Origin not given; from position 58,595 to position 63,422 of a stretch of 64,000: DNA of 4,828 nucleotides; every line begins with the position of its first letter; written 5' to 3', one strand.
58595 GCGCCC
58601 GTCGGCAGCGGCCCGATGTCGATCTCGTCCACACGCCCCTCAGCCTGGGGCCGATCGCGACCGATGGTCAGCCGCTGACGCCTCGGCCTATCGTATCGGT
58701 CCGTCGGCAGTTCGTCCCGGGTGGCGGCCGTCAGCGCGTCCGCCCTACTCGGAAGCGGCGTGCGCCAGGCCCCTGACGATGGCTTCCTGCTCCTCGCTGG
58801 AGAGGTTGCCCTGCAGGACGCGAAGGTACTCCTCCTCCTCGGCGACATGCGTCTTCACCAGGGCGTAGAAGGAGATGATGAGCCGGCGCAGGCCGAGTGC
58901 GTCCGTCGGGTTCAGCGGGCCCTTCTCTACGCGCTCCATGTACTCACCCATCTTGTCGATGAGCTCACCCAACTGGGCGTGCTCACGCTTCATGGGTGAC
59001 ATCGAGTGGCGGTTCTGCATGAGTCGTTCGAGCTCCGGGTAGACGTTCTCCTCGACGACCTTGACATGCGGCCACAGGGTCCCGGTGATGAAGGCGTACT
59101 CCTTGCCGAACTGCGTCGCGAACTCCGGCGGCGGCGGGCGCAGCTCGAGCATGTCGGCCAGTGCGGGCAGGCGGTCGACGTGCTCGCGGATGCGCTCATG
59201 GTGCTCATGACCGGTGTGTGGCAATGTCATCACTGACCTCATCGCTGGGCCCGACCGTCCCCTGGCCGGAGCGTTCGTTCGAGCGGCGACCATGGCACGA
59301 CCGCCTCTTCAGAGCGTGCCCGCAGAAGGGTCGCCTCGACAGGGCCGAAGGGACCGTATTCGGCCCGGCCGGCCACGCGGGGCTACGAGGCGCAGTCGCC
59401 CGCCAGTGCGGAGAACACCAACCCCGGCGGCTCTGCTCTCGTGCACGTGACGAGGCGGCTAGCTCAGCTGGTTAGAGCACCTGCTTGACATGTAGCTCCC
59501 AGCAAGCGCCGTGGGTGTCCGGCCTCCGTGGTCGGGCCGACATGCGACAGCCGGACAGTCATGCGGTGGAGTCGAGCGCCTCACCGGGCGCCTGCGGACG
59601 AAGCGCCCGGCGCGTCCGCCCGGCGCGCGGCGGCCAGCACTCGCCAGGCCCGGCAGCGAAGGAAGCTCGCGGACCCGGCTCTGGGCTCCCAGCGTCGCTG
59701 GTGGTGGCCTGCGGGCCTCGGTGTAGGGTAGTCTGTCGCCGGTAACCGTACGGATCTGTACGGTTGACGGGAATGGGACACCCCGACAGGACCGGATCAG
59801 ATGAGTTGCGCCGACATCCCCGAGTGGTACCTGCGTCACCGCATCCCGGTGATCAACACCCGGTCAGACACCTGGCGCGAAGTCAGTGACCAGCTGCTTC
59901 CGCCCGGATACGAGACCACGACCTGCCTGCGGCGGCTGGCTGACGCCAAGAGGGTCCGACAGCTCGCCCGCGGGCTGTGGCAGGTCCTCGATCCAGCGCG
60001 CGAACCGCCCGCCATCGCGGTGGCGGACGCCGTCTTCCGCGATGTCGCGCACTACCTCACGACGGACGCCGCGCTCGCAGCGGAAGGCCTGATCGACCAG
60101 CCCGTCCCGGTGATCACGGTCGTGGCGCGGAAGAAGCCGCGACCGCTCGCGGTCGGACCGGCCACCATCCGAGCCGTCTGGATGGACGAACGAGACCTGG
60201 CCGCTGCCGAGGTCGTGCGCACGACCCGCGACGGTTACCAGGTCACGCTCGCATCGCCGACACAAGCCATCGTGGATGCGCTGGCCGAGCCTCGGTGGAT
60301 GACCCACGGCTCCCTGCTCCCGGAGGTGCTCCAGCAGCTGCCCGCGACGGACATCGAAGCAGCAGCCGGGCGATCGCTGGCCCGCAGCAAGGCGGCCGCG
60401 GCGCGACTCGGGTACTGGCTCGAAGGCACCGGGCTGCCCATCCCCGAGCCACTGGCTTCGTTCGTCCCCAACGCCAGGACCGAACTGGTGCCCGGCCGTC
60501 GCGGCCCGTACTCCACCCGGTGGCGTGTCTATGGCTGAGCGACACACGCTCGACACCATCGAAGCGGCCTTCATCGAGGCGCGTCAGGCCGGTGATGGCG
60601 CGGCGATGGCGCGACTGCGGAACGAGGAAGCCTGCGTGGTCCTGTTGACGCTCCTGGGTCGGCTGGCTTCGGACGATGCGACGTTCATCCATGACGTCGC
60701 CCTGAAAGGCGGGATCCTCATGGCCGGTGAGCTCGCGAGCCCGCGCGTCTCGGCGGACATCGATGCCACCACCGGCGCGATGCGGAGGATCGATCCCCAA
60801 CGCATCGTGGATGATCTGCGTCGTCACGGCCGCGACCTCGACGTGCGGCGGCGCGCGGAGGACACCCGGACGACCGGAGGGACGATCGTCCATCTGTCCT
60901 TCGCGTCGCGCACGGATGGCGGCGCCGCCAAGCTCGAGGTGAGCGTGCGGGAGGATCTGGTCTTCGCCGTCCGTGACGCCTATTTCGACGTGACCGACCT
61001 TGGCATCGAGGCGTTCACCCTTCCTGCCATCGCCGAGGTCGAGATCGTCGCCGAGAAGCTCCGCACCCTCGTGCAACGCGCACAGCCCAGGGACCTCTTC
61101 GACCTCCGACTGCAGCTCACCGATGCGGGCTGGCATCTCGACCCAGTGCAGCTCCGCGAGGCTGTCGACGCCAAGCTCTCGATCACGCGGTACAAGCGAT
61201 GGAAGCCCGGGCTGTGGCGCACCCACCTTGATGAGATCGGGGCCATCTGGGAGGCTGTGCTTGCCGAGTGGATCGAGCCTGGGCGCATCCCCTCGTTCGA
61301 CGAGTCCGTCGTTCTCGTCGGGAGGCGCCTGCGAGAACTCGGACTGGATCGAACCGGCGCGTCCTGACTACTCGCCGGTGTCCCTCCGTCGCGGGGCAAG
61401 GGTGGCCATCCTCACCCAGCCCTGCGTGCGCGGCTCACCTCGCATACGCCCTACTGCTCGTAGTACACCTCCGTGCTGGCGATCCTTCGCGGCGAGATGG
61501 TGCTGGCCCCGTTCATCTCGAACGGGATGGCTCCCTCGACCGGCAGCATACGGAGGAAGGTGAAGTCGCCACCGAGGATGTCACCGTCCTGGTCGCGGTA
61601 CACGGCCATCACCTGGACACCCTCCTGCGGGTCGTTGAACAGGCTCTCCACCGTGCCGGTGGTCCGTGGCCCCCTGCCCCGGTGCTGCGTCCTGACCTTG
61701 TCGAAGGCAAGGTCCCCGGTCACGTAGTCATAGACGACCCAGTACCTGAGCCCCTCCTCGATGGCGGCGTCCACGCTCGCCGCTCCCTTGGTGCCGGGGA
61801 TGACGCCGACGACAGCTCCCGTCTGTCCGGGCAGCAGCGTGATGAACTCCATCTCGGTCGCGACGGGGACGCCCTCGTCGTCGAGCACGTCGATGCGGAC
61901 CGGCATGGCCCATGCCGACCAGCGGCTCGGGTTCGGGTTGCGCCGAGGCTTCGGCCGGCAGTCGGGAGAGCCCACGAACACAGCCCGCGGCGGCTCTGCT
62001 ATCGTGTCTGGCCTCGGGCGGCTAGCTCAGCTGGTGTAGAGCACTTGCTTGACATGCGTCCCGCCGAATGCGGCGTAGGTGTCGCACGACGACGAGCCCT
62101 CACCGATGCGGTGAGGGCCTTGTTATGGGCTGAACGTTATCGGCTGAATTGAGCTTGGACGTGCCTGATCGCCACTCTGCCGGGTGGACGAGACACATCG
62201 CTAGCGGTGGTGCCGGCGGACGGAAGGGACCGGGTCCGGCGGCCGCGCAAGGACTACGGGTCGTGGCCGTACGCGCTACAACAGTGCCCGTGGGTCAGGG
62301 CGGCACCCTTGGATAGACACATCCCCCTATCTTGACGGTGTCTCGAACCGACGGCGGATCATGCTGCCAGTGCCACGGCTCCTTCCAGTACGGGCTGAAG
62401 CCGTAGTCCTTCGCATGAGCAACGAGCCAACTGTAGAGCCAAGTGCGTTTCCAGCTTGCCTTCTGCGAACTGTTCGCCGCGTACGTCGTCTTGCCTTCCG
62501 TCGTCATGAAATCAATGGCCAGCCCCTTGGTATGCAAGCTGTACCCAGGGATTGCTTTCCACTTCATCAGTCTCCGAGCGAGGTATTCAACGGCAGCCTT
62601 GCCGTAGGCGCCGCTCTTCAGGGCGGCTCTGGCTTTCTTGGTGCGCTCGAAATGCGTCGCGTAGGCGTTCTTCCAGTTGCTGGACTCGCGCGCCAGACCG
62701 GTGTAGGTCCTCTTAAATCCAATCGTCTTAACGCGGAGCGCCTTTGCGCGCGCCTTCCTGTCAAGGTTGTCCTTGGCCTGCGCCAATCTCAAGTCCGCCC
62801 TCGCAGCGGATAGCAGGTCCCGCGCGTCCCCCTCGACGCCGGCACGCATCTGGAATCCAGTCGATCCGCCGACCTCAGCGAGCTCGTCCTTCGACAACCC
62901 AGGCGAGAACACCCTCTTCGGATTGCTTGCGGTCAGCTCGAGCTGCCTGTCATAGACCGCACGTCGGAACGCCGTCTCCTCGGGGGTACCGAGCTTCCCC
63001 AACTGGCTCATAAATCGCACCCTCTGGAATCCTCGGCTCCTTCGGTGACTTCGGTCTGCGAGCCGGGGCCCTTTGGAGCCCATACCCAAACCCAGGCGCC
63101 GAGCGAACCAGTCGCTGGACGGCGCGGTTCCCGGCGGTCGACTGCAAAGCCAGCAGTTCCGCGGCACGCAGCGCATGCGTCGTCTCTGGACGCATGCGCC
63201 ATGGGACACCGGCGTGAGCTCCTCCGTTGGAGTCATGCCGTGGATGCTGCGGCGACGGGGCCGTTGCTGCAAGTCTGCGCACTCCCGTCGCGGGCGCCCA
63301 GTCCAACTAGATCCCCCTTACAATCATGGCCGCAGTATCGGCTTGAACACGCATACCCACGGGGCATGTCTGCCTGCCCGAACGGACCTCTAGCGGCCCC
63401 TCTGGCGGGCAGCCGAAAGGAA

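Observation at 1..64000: Bimodal gene integrity: clean genes interleaved with genes that need repeated frame changes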

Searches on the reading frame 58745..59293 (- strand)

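Call 48: search_protein_families(library=pfam, proteins=[window:58745-59293:-])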
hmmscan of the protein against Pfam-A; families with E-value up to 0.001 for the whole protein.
window:58745-59293:- (182 aa): 1 family
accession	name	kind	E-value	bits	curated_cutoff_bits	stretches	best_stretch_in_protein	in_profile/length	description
PF01814.28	Hemerythrin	-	9.4e-10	39.5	25.3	1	29-156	7-122/127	Hemerythrin HHE cation binding domain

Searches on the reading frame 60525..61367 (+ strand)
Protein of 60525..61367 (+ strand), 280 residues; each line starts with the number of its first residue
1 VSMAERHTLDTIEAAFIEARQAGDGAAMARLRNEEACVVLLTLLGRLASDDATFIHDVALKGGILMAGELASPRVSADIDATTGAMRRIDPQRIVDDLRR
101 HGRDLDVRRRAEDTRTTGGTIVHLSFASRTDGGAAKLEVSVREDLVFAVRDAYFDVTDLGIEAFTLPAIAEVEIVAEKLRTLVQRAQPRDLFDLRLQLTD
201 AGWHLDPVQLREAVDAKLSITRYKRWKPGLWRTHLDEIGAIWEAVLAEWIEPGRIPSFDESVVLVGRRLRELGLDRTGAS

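Call 48: search_protein_families(library=pfam, proteins=[window:60525-61367:+])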
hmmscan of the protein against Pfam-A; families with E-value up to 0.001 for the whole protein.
window:60525-61367:+ (280 aa): 1 family
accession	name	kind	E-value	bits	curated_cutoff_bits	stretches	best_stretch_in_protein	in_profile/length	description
PF08843.17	AbiEii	-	8e-17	62.4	22.5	1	51-218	8-186/238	Nucleotidyl transferase AbiEii toxin, Type IV TA system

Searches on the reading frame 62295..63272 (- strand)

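Call 48: search_protein_families(library=pfam, proteins=[window:62295-63272:-])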
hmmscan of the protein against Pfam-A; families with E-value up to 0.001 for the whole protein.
window:62295-63272:- (325 aa): 1 family
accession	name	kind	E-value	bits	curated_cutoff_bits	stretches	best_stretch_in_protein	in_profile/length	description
PF02557.22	VanY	-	7.9e-09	35.8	25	1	229-304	48-129/132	D-alanyl-D-alanine carboxypeptidase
